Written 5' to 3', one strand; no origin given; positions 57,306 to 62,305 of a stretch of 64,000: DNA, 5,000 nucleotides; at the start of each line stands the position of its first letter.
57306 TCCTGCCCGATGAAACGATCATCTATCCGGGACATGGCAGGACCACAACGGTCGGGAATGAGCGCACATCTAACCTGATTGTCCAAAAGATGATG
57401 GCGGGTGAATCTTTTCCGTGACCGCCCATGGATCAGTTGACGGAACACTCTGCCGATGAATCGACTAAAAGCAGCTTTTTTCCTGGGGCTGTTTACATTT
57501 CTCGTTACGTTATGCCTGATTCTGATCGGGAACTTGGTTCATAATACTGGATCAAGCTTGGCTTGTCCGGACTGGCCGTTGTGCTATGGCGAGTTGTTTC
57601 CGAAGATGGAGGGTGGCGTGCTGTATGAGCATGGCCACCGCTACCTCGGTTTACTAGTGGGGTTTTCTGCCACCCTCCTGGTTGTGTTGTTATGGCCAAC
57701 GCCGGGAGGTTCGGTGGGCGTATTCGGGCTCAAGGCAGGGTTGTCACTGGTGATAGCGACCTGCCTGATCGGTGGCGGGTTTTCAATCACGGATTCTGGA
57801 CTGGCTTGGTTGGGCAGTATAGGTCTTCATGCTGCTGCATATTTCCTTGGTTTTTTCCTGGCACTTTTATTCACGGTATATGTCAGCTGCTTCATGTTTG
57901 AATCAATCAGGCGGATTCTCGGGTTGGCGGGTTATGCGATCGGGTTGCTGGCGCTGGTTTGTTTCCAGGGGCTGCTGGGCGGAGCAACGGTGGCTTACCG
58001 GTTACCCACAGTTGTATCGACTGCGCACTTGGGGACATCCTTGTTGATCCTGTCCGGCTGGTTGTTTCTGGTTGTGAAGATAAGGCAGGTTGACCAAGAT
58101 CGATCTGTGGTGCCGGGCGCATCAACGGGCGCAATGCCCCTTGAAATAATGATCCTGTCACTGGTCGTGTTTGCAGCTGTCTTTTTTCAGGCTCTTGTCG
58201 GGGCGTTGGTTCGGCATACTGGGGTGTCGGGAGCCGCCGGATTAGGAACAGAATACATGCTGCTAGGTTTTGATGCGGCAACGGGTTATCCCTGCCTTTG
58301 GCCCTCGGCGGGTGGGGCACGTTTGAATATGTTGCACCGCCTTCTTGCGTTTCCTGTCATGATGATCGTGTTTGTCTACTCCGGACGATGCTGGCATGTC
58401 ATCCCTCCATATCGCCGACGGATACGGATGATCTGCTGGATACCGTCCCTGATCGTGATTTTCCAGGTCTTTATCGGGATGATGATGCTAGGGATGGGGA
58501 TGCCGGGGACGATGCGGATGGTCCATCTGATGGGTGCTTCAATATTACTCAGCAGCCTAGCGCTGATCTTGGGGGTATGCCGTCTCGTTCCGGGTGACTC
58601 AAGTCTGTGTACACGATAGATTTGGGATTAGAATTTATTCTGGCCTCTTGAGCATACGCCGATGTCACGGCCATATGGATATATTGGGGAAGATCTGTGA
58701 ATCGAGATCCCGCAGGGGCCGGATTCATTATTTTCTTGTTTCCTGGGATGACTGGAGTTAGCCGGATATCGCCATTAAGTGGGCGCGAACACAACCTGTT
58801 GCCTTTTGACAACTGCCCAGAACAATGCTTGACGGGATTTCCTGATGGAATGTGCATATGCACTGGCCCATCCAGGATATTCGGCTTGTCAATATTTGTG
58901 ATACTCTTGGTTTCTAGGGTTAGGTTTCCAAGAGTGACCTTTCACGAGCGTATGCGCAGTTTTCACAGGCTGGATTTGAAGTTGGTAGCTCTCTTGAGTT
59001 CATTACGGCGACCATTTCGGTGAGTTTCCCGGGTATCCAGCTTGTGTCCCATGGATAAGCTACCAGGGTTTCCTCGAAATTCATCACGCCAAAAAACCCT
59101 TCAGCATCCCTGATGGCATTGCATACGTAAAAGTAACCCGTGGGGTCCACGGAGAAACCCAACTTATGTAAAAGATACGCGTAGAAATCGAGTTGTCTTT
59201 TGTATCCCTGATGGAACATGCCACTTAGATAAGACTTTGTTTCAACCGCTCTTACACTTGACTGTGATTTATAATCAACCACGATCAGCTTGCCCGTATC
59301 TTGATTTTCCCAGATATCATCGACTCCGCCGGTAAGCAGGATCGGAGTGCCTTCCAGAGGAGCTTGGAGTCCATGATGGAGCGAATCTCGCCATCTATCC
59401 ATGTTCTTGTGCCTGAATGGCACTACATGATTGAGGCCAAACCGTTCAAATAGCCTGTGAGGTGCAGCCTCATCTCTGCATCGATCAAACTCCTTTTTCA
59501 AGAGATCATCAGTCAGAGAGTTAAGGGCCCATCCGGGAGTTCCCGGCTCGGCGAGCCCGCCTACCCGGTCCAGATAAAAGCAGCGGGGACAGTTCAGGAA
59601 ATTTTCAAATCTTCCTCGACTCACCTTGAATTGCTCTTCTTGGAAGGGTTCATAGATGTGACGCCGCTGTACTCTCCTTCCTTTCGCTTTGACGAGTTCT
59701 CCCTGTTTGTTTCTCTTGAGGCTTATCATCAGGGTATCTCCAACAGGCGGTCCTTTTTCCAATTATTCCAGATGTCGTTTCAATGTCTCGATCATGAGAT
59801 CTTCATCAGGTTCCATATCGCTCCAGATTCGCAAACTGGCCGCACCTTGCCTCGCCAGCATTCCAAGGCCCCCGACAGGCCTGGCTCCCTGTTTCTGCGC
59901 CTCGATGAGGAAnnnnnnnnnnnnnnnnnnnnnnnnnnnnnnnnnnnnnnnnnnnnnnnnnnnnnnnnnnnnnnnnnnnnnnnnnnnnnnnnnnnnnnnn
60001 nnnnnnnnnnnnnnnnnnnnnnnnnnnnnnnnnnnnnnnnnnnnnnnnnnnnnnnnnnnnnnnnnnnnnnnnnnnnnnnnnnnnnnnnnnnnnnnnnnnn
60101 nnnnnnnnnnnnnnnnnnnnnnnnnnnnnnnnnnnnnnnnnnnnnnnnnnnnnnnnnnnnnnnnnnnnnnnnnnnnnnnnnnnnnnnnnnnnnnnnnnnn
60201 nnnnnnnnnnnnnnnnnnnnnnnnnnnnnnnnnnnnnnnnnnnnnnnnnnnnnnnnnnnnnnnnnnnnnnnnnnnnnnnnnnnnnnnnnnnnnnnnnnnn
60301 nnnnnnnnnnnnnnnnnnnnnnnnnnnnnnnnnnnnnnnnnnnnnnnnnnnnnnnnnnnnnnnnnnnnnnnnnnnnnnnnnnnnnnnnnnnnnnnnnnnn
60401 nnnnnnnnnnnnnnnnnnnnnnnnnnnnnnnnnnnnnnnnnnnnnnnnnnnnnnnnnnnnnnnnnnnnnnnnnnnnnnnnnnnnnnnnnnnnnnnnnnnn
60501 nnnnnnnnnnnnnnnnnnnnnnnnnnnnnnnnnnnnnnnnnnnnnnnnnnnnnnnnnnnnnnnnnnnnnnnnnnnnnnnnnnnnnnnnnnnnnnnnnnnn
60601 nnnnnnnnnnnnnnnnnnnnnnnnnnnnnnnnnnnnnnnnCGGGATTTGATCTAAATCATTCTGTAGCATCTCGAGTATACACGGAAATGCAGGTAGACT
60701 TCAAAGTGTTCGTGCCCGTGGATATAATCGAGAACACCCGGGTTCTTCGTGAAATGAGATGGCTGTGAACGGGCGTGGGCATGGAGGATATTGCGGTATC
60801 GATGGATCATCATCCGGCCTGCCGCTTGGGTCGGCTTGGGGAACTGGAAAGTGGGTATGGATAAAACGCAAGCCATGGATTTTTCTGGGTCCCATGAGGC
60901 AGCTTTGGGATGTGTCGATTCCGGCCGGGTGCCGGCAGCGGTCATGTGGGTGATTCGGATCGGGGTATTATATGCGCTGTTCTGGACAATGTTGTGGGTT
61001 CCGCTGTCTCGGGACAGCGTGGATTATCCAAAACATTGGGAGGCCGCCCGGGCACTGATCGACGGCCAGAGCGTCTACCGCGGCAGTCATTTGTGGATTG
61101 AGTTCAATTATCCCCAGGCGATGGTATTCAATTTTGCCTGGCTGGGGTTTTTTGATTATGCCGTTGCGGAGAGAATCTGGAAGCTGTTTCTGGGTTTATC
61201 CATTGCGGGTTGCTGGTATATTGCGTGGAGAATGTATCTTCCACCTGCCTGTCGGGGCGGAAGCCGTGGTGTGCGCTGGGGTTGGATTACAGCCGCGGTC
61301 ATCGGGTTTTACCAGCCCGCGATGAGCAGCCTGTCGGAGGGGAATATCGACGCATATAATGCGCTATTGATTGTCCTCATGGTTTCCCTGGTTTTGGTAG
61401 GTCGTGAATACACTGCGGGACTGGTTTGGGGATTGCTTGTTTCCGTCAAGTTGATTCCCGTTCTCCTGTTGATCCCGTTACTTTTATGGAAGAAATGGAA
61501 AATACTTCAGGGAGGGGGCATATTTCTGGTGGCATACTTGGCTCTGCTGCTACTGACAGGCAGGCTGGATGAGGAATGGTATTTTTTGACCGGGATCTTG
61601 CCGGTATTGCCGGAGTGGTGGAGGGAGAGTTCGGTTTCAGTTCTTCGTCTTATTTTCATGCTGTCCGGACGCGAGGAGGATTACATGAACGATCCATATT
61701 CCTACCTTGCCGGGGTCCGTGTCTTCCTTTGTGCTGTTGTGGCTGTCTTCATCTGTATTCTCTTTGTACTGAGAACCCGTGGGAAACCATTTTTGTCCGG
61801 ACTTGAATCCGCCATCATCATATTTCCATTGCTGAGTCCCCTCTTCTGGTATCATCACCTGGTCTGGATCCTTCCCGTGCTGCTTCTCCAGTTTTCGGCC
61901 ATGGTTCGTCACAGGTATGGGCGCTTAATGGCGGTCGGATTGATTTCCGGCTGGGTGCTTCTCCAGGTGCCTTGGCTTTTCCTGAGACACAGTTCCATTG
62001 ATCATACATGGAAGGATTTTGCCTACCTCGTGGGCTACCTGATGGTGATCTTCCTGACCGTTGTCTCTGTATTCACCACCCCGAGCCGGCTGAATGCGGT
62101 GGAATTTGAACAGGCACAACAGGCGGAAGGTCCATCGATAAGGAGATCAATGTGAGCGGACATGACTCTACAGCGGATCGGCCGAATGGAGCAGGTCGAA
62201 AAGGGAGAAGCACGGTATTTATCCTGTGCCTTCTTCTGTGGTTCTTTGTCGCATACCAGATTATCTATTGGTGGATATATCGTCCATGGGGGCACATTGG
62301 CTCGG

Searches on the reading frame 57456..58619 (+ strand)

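Call 61: search_protein_families(library=pfam, proteins=[window:57456-58619:+], max_evalue=0.001)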
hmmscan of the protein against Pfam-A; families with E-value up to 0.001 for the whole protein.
window:57456-58619:+ (387 aa): 1 family
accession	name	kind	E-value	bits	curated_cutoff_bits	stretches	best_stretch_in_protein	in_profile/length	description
PF02628.20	COX15-CtaA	-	3.3e-28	99.1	29.9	2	131-368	84-321/322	Cytochrome oxidase assembly protein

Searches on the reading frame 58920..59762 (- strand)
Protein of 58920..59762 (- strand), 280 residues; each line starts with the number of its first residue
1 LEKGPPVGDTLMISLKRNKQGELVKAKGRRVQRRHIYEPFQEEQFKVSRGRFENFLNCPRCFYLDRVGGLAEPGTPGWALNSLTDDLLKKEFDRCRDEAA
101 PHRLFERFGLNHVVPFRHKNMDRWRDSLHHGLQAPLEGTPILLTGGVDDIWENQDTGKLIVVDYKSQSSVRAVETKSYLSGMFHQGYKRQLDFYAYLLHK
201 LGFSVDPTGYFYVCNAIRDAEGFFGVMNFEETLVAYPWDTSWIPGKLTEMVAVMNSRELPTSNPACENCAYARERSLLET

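Call 61: search_protein_families(library=pfam, proteins=[window:58920-59762:-], max_evalue=0.001)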
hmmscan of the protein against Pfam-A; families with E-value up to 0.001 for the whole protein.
window:58920-59762:- (280 aa): 1 family
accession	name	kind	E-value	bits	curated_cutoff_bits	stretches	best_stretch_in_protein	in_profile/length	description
PF12705.13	PDDEXK_1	-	4.9e-11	43.5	22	1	47-272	2-243/247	PD-(D/E)XK nuclease superfamily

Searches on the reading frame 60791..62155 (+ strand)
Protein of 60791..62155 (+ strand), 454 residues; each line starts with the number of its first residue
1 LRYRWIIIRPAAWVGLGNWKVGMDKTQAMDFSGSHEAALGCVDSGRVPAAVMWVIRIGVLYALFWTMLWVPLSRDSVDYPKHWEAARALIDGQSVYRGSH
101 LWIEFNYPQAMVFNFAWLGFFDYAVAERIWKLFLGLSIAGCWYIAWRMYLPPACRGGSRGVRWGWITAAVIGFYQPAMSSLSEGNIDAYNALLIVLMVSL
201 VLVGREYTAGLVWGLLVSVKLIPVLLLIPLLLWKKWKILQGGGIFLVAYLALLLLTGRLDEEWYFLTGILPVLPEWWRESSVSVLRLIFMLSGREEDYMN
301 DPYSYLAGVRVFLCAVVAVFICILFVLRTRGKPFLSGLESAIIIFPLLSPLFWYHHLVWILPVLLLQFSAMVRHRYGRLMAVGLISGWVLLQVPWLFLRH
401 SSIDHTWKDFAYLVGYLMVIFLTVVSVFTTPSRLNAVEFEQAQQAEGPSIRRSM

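Call 61: search_protein_families(library=pfam, proteins=[window:60791-62155:+], max_evalue=0.001)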
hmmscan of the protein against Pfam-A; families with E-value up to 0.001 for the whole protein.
window:60791-62155:+ (454 aa): 1 family
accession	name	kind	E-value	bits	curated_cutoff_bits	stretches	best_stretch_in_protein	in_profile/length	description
PF09594.16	GT87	-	6e-17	62.6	25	1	105-350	1-237/237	Glycosyltransferase family 87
